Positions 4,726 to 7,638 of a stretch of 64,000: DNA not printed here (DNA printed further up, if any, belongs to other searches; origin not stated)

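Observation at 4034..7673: Beta-helix (pectate-lyase fold) protein cassette present as two divergent paralogs in opposite orientations, outside the tail module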

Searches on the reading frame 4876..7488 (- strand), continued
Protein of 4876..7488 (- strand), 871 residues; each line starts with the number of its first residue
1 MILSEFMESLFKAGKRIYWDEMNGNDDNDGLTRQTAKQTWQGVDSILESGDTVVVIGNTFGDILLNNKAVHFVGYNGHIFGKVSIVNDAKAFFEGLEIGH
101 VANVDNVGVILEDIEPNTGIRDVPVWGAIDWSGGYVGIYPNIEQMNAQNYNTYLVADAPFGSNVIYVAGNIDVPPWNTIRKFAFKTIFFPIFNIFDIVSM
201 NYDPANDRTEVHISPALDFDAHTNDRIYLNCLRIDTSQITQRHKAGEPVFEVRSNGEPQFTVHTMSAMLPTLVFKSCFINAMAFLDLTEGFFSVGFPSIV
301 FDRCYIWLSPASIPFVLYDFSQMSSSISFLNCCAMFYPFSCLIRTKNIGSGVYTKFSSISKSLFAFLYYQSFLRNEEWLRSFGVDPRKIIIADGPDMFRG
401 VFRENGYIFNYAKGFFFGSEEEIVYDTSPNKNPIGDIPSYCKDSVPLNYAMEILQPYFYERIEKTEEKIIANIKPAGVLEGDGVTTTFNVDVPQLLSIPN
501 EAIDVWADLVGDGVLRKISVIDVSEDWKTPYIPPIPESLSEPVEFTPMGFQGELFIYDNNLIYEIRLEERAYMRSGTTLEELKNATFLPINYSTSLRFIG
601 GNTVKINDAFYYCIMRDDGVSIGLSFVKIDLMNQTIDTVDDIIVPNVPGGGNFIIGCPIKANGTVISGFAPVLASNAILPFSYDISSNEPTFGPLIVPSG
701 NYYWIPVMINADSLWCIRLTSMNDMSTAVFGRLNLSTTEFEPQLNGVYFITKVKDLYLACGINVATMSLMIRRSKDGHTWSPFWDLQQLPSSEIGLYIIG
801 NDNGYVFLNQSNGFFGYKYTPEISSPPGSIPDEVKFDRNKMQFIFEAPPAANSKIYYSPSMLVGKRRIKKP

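Call 49: predict_structure(alignment_id=A3)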
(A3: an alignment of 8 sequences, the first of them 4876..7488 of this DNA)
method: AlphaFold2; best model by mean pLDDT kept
length: 871 residues; sequences in the alignment: 8
mean_pLDDT: 67.5   pTM: 0.40
mean pLDDT of the five models: 67.5, 66.7, 61.9, 57.4, 56.8
residues with pLDDT >= 90: 66; 70-90: 405; 50-70: 187; < 50: 213
segments of 3 or more residues with pLDDT < 50: 1-4, 100-105, 186-191, 280-297, 307-325, 337-357, 367-445, 447-472, 528-534, 646-651, 824-829, 862-871
pLDDT, mean of each block of 10 residues (from residue 1): 53 86 88 90 90 87 85 80 78 71 53 79 71 71 82 91 92 86 58 72 92 82 86 85 70 64 58 57 34 45 51 32 47 50 31 42 50 42 38 33 42 32 40 44 47 36 40 63 80 71 74 71 56 58 69 76 81 88 88 74 84 75 81 84 54 71 86 72 81 63 81 84 77 85 85 80 72 82 66 59 71 77 47 76 78 76 43 37
secondary structure, 60 per line:
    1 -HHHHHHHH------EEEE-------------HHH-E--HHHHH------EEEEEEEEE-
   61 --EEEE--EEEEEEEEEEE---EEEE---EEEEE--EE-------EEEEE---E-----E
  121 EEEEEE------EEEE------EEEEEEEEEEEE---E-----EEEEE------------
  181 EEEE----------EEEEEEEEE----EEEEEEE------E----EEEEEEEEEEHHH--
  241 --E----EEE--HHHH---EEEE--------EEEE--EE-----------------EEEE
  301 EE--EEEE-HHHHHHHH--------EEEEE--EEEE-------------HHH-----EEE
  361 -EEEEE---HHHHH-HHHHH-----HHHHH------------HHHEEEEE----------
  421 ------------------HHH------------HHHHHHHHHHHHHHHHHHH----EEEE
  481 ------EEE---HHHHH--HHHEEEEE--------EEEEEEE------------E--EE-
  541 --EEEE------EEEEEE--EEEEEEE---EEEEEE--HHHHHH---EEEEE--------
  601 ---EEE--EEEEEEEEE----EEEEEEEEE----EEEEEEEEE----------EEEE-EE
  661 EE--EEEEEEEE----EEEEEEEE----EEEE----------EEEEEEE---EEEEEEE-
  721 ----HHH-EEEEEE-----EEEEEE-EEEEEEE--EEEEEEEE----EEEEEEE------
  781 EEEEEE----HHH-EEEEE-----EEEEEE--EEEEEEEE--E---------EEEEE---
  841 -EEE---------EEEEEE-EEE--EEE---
elements in order (helices of 4 or more, strands of 3 or more residues): H2-9 E16-19 H40-44 E51-59 E63-66 E69-79 E83-86 E90-94 E106-110 E120-126 E133-136 E143-154 E164-168 E181-184 E195-203 E208-214 E226-235 E248-250 H253-256 E260-263 E272-275 E297-302 E305-308 H310-317 E326-330 E333-336 E358-360 E362-366 H370-374 H376-380 H386-390 E406-410 H454-472 E477-480 E487-489 H493-497 E503-507 E516-522 E543-546 E553-558 E561-567 E571-576 H579-584 E588-592 E604-606 E609-617 E622-630 E635-643 E654-657 E659-662 E665-672 E677-684 E689-692 E703-709 E713-719 E729-734 E740-745 E747-753 E756-763 E768-774 E781-786 E795-799 E805-810 E813-820 E833-837 E842-844 E854-859 E861-863 E866-868
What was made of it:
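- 7189..7461 (-): Copy A residues ~10-100: the N-terminal cap and first turns of a right-handed beta-helix (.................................). AF2 pLDDT 71-90 for residues 11-100 (call 49).
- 5008..5844 (-): Copy A residues ~549-827: six-bladed beta-propeller, the most divergent region. AF2 pLDDT mostly 70-88 (call 49).
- On Right-handed parallel beta-helix superfamily (Pfam Beta_helix PF13229, DUF1565 PF07602, Pectate_lyase_3): AF2 (8 sequences) is confident for residues 10-250 but has pLDDT below 50 for most of 280-472 (call 49).
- Tried and rejected: Re-running with 8 sequences gave 67.5, but the N-module body from residue 280 stayed unresolved (call 49).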

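Call 53: fold_search(model_id=the predicted structure, library=viral)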
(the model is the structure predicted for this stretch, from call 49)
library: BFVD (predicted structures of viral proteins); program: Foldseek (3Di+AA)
matches with E <= 10: 1134; with E <= 0.001: 163
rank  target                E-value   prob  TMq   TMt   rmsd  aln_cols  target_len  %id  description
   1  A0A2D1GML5            1.2e-10  1.00  0.21  0.13  27.7       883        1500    9  (no name in the UniProt tables at hand)
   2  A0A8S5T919            9.8e-10  1.00  0.20  0.38  17.9       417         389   11  Uncharacterized protein [Siphoviridae sp. ct0Wl9]
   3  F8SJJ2                2.8e-09  1.00  0.23  0.31   6.0       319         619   14  Uncharacterized protein 360 [Pseudomonas phage PhiPA3]
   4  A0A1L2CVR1            4.6e-09  1.00  0.22  0.54   6.0       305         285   15  Kelch-like protein [Pectobacterium phage vB_PcaM_CBB]
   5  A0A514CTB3            4.9e-09  1.00  0.17  0.37  16.7       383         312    9  Uncharacterized protein [Achromobacter phage Motura]
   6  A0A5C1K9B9            9.0e-09  1.00  0.15  0.20  21.9       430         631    9  Uncharacterized protein [Pseudomonas phage vB_PaeM_PS119XW]
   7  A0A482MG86            2.4e-08  1.00  0.23  0.26  25.2       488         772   10  Sialidase domain-containing/CalX-like domain superfamily protein [Serratia phage Parlo]
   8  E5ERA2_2              3.2e-08  1.00  0.21  0.18  23.1       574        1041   11  (no name in the UniProt tables at hand)
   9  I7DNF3                4.5e-08  1.00  0.23  0.49   7.2       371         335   10  Uncharacterized protein [Pseudomonas phage PA7]
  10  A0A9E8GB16            4.7e-08  1.00  0.15  0.32  19.6       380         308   10  (no name in the UniProt tables at hand)
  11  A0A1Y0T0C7            5.0e-08  1.00  0.23  0.28   5.8       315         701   13  Virion structural protein [Pseudomonas phage Noxifer]
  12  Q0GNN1                5.3e-08  1.00  0.20  0.30   6.1       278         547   10  Kelch repeat and BTB domain-containing protein 2 [Horsepox virus]
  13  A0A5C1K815            5.3e-08  1.00  0.23  0.54   6.6       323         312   11  Galactose oxidase [Pseudomonas phage vB_PaeM_PS119XW]
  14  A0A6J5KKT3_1          6.2e-08  1.00  0.22  0.25  14.1       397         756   10  Intramolecular chaperone auto-processing domain containing protein [uncultured Caudovirales phage]
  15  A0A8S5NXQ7            8.2e-08  1.00  0.19  0.28  24.0       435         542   11  Uncharacterized protein [Siphoviridae sp. ctobd83]
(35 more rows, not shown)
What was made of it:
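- Closest known: Kelch-like propeller 'virion structural proteins' of phiKZ-like jumbo phages. Same: Foldseek E = 3e-9 to 5e-8, rmsd ~6 A over ~315 columns, to the propeller (call 53).
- Kelch-like propellers annotated as virion structural proteins in phiKZ-like phages are among the structural hits (call 53).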

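Call 61: find_encoding_contigs(protein=P0004, flank=10000)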
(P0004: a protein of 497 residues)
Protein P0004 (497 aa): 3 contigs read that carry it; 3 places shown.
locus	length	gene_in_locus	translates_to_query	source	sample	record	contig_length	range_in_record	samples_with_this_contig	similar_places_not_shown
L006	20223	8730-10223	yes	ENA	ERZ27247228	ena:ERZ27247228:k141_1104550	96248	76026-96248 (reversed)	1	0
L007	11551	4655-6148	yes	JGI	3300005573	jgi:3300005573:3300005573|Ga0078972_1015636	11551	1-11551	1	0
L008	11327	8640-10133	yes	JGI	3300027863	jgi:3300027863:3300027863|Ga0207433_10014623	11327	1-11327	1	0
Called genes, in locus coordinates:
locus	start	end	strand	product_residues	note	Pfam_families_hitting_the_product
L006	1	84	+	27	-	?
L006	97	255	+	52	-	-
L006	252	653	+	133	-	-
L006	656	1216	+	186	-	-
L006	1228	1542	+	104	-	-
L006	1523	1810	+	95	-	-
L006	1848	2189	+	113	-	-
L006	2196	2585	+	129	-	-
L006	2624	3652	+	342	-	PF06908:YpsA (weak), PF00156:Pribosyltran (weak)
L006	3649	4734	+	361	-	PF02086:MethyltransfD12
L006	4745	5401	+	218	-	-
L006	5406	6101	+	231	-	-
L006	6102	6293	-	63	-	-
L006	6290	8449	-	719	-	PF01555:N6_N4_Mtase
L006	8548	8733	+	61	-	-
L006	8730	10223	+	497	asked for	-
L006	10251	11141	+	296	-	PF13620:CarboxypepD_reg (weak)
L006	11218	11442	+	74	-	-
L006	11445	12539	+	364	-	-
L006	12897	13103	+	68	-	-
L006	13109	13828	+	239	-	-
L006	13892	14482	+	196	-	-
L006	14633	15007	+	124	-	-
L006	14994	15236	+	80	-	-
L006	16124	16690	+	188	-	-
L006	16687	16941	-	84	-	-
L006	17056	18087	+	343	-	PF20030:bpMoxR (faint), PF00004:AAA, PF07728:AAA_5 (weak)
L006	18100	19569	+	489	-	PF13203:DUF2201_N, PF09967:DUF2201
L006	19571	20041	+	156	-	-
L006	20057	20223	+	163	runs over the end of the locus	-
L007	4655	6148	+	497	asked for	-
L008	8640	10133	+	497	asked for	-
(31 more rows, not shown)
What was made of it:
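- The L006-8 cassettes sit next to DNA methyltransferases (call 61).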

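Call 62: find_encoding_contigs(protein=P0007, flank=10000)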
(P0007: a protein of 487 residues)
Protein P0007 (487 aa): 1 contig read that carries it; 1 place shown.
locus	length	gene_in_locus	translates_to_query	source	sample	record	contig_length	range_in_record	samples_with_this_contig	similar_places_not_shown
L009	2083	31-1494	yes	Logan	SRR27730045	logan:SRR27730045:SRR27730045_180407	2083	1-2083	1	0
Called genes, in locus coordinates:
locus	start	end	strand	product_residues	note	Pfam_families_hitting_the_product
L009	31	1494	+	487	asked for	-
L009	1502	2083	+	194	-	?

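Call 73: search_solved_structures(query=L003:5036-6886:+, max_evalue=1)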
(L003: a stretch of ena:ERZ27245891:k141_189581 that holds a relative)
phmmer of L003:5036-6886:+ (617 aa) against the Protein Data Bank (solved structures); distinct sequences matched with E-value up to 1: 1.
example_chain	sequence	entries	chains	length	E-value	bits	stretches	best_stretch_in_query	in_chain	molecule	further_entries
8u15_C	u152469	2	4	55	0.84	11.6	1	114-150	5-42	Sal-like protein 4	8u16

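Call 75: search_protein_families(library=phrogs, proteins=[L003:5036-6886:+, L003:4400-5023:+], max_evalue=0.05)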
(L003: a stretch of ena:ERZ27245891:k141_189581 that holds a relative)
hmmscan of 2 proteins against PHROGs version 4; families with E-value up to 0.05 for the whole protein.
L003:5036-6886:+ (617 aa): 0 families

L003:4400-5023:+ (208 aa): 0 families

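Call 80: fold_search(model_id=the predicted structure, library=pdb)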
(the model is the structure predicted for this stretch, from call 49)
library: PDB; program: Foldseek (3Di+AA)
matches with E <= 10: 1451; with E <= 0.001: 426
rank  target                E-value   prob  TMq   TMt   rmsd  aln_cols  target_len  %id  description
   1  5gqt                  2.1e-08  1.00  0.23  0.38   7.3       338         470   12  Crystal structure of a specifier Protein from Arabidopsis thaliana (released 2017-06-21)
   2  9mez_J                4.6e-08  1.00  0.23  0.53   6.9       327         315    9  Crystal structure of MRAS(GDP) bound to LZTR1(Kelch domain) (released 2025-09-10)
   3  7dvq_T                2.4e-07  1.00  0.18  0.41  17.7       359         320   10  Cryo-EM Structure of the Activated Human Minor Spliceosome (minor Bact Complex) (released 2021-03-31)
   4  9bc9_B                2.5e-07  1.00  0.21  0.48   6.7       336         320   11  Structure of KLHDC2 bound to SJ10278 (released 2024-11-06)
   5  2uvk_B                3.0e-07  1.00  0.19  0.41  10.5       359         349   12  Structure of YjhT (released 2007-12-04)
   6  6id0_T                3.4e-07  1.00  0.18  0.40  18.1       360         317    9  Cryo-EM structure of a human intron lariat spliceosome prior to Prp43 loaded (ILS1 complex) at 2.9 angstrom resolution (released 2019-03-13)
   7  4zgc_A                3.8e-07  1.00  0.20  0.42   5.6       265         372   14  Crystal Structure Analysis of Kelch protein (with disulfide bond) from Plasmodium falciparum (released 2015-06-10)
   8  5y31_B                5.5e-07  1.00  0.19  0.29  25.5       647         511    9  Crystal structure of human LGI1-ADAM22 complex (released 2018-05-02)
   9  4mlg_I                5.8e-07  1.00  0.19  0.43  11.7       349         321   12  Structure of RS223-Beta-xylosidase (released 2014-09-17)
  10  3mun_A                6.5e-07  1.00  0.20  0.24  20.6       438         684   10  APPEP_PEPCLOSE closed state (released 2011-05-18)
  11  6do3_A                6.9e-07  1.00  0.21  0.50   6.7       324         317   11  KLHDC2 ubiquitin ligase in complex with SelK C-end degron (released 2018-12-19)
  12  5nmr_A                6.9e-07  1.00  0.15  0.20  19.7       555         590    8  Monomeric mouse Sortilin extracellular domain (released 2017-12-06)
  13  5o3v_A                7.7e-07  1.00  0.19  0.22  25.0       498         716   11  Structural characterization of the fast and promiscuous macrocyclase from plant - PCY1-S562A bound to Presegetalin B1 (released 2018-02-07)
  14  6ff4_D                8.6e-07  1.00  0.19  0.42  17.3       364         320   10  human Bact spliceosome core structure (released 2018-08-29)
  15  5o3w_A                9.1e-07  1.00  0.17  0.21  23.8       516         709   11  Structural characterization of the fast and promiscuous macrocyclase from plant - PCY1-S562A bound to Presegetalin A1 (released 2018-02-07)
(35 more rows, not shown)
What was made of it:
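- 5008..5844 (-): Foldseek hits to Kelch-like propellers in PDB and BFVD (calls 53, 80).
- The best Foldseek matches are Kelch-type interaction propellers (calls 53, 80).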
